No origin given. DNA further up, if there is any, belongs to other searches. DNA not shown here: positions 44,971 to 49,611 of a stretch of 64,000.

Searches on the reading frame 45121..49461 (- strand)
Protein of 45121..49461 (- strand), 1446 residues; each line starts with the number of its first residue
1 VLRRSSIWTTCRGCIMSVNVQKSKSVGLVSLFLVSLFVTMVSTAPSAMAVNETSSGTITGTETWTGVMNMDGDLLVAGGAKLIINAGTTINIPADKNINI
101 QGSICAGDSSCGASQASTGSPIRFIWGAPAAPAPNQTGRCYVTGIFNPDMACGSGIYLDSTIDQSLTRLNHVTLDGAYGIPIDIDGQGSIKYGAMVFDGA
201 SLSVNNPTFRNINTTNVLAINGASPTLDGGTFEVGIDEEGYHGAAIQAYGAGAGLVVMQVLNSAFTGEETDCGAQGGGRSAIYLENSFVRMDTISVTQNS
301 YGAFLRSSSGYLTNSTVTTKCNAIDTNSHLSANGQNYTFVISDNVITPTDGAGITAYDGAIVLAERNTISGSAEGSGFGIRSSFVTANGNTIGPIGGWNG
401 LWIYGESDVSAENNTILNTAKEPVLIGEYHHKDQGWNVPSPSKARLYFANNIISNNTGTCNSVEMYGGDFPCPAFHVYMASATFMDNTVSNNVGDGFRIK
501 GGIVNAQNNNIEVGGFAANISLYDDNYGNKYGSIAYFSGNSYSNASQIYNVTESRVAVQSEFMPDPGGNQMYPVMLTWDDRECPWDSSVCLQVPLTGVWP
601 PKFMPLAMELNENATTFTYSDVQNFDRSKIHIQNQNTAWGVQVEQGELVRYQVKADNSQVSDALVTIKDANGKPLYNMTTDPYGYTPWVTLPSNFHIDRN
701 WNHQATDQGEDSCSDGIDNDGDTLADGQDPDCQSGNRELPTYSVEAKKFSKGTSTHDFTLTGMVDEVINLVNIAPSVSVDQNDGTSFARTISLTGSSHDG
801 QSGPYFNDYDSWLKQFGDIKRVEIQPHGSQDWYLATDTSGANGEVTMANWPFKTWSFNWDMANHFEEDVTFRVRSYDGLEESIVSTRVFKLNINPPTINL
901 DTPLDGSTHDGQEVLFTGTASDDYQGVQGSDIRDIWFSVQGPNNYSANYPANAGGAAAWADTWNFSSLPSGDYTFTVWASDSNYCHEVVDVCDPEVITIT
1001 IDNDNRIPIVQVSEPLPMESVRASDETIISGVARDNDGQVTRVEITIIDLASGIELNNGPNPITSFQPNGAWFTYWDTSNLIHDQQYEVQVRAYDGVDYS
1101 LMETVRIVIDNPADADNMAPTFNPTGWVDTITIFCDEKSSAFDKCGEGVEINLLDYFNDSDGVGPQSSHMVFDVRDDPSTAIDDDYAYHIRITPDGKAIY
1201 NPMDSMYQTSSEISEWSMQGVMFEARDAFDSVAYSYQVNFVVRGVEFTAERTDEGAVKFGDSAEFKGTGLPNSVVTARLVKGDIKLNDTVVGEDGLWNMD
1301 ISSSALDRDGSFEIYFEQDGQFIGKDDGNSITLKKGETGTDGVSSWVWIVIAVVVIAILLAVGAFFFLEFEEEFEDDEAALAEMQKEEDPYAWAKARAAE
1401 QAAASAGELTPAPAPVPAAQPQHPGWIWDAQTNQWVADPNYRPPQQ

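Call 13: search_protein_families(library=ncbifam, proteins=[window:45121-49461:-], max_evalue=0.1)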
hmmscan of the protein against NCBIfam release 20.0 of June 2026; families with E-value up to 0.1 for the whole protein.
window:45121-49461:- (1446 aa): 5 families
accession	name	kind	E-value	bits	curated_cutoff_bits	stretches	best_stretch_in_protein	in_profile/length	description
NF033662.1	acid_disulf_rpt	repeat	6.4e-08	32.2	41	1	709-734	3-28/32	acidic double-disulfide repeat-containing protein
NF032891.0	tail_200_repeat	domain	0.041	13.3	350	0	852-977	51-173/195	tandem large repeat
NF007555.1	PRK10175.1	equivalog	0.052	13.8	123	0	566-606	27-67/75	YceK/YidQ family lipoprotein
NF052435.1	BamI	equivalog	0.077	12.8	180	0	1346-1434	3-95/226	biofilm-associated metzincin protease inhibitor BamI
NF004285.1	PRK05696.1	equivalog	0.096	12.5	179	0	1344-1387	18-59/171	flagellar basal body-associated protein FliL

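Call 18: search_protein_families(library=pfam, proteins=[window:45121-49461:-], max_evalue=0.001)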
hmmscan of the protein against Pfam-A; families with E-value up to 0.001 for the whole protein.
window:45121-49461:- (1446 aa): 1 family
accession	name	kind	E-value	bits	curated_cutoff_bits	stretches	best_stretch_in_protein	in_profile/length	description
PF17957.7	Big_7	-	4.7e-06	27.6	24.1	1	896-977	1-70/70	Bacterial Ig domain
